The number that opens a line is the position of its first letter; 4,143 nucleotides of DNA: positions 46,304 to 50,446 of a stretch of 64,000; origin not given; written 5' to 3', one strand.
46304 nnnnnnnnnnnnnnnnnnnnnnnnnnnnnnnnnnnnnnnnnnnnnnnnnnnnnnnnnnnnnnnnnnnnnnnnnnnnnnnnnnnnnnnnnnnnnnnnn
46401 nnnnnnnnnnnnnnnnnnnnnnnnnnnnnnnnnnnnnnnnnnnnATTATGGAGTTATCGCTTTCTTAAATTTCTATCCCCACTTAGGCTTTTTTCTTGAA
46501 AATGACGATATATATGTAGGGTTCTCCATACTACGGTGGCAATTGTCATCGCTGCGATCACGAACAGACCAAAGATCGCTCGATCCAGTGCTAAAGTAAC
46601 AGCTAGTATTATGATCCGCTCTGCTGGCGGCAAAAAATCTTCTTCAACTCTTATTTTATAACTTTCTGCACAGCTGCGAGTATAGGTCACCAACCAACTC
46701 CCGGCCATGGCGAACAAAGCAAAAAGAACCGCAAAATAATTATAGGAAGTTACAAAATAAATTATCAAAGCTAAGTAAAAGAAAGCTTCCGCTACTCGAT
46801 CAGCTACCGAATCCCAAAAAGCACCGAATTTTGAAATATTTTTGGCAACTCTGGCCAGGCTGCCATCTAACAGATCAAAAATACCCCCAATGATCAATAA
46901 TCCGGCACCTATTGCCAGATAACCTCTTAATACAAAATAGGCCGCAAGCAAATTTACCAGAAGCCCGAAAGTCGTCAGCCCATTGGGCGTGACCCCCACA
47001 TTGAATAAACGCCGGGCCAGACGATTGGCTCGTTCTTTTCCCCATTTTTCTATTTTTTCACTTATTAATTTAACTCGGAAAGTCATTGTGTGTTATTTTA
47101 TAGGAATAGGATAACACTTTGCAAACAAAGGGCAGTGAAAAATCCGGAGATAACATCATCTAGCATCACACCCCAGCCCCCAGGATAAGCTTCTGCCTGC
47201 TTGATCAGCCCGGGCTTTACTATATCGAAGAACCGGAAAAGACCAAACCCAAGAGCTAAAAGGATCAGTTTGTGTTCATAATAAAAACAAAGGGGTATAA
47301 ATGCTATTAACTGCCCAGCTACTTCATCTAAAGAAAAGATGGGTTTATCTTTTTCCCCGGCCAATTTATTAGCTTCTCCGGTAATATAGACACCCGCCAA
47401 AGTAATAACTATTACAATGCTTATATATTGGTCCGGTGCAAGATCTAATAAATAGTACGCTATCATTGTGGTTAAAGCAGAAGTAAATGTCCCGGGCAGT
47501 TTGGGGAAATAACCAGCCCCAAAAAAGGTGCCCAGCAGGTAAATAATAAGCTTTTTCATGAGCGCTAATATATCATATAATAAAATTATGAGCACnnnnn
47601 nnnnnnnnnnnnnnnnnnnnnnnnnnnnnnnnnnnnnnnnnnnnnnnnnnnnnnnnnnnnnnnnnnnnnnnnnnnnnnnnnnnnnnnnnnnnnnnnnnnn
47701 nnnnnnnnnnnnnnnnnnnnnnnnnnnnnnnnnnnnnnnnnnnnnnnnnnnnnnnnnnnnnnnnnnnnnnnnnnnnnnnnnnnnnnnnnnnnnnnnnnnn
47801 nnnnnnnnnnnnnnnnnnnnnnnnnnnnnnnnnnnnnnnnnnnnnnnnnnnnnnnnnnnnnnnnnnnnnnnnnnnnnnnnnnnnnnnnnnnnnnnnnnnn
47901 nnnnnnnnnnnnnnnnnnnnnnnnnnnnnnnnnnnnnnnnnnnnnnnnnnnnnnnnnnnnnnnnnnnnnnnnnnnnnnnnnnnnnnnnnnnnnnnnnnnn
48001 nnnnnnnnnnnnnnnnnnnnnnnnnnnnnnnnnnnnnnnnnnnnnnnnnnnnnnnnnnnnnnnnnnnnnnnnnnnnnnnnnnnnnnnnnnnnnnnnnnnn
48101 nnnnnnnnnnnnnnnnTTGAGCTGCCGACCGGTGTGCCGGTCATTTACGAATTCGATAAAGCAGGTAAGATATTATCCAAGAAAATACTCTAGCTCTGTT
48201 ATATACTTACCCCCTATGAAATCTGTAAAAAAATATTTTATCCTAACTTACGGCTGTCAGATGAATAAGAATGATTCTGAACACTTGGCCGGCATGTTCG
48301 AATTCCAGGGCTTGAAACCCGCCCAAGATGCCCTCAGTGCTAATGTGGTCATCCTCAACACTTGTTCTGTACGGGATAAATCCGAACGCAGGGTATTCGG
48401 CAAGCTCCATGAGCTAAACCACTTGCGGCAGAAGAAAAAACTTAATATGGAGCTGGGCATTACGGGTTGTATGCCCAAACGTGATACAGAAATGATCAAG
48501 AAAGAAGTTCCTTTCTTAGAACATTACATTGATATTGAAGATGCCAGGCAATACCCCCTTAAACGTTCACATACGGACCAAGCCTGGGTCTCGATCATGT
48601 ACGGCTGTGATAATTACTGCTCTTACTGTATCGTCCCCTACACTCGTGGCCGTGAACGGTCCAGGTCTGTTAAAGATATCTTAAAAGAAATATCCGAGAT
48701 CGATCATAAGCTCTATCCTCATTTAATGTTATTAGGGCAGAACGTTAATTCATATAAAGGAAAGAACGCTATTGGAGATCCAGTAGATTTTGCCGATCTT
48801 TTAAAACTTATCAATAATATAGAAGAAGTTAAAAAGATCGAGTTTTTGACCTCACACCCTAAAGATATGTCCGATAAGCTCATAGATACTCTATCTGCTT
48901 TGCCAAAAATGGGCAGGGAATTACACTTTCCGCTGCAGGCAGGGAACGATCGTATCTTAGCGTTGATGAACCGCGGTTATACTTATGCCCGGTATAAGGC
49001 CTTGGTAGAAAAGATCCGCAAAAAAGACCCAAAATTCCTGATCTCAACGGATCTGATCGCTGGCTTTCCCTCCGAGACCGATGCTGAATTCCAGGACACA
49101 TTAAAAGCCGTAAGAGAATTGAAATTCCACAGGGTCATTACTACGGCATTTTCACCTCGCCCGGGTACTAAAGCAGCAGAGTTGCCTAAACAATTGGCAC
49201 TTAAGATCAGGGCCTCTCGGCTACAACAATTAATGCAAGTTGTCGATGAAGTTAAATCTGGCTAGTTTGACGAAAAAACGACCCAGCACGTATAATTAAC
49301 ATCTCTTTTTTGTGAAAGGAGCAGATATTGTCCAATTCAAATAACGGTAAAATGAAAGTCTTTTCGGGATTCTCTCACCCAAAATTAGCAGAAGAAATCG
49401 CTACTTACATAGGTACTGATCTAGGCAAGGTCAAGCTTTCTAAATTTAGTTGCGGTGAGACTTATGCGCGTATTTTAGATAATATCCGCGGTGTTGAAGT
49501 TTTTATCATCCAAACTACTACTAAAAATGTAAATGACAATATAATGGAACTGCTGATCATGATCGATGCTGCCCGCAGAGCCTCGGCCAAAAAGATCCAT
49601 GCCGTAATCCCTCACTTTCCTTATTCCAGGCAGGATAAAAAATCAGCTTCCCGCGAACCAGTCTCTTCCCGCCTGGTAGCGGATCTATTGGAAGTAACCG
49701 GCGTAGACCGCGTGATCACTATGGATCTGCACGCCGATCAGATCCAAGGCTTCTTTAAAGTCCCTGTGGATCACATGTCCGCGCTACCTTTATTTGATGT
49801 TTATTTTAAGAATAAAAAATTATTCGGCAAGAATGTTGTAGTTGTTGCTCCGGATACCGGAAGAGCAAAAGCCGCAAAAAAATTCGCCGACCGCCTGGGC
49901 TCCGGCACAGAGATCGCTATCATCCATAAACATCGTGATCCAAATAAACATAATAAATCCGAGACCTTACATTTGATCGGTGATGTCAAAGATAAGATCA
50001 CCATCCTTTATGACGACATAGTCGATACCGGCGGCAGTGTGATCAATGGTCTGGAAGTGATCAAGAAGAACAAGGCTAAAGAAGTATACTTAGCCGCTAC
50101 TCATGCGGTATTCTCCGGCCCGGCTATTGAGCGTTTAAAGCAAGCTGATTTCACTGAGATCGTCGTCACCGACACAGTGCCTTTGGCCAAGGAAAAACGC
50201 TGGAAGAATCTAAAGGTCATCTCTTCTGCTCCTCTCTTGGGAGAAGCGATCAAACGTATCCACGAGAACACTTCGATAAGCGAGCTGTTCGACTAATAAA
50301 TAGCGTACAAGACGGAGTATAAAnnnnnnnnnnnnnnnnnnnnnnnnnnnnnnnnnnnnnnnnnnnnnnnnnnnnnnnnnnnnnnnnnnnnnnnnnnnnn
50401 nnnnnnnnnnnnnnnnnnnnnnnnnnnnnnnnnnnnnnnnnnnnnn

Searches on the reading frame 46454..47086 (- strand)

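Call 68: search_protein_families(library=pfam, proteins=[window:46454-47086:-], max_evalue=0.00001)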
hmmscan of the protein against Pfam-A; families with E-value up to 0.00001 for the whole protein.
window:46454-47086:- (210 aa): 1 family
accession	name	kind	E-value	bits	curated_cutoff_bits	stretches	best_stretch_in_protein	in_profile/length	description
PF01066.26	CDP-OH_P_transf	-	5.8e-18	66.2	22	1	33-173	3-138/152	CDP-alcohol phosphatidyltransferase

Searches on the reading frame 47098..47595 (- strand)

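Call 68: search_protein_families(library=pfam, proteins=[window:47098-47595:-], max_evalue=0.00001)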
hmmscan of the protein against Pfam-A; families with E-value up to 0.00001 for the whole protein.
window:47098-47595:- (165 aa): 1 family
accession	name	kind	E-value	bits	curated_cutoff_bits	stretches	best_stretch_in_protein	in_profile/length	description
PF04608.18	PgpA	-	1.9e-37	128.8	28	1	21-160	2-139/141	Phosphatidylglycerophosphatase A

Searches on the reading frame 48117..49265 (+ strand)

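Call 68: search_protein_families(library=pfam, proteins=[window:48117-49265:+], max_evalue=0.00001)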
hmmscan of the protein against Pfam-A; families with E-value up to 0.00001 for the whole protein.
window:48117-49265:+ (382 aa): 2 families
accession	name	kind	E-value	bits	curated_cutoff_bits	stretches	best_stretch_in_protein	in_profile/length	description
PF04055.27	Radical_SAM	-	6.1e-26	92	29.5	1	158-331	1-165/166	Radical SAM superfamily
PF00919.26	UPF0004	-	1.4e-24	86.4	27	1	39-134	1-93/98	Uncharacterized protein family UPF0004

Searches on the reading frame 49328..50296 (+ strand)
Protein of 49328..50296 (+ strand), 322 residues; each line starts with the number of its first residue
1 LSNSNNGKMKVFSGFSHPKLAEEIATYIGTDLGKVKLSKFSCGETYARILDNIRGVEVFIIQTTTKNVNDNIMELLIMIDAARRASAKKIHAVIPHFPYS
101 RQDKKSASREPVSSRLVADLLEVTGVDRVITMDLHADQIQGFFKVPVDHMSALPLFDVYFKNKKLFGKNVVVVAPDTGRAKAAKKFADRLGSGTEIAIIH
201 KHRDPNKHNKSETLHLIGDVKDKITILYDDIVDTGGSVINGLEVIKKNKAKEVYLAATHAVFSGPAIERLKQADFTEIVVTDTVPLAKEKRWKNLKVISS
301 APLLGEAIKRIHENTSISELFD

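Call 68: search_protein_families(library=pfam, proteins=[window:49328-50296:+], max_evalue=0.00001)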
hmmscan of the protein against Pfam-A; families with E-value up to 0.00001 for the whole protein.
window:49328-50296:+ (322 aa): 3 families
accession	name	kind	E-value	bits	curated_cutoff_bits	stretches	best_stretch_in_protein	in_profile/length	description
PF13793.12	Pribosyltran_N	-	8.2e-48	161.5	25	1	9-125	1-117/117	N-terminal domain of ribose phosphate pyrophosphokinase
PF14572.12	Pribosyl_synth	-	1.1e-26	94.4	27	1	212-321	73-183/184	Phosphoribosyl synthetase-associated domain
PF00156.33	Pribosyltran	-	7.7e-14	51.7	26.3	1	161-265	22-127/158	Phosphoribosyl transferase domain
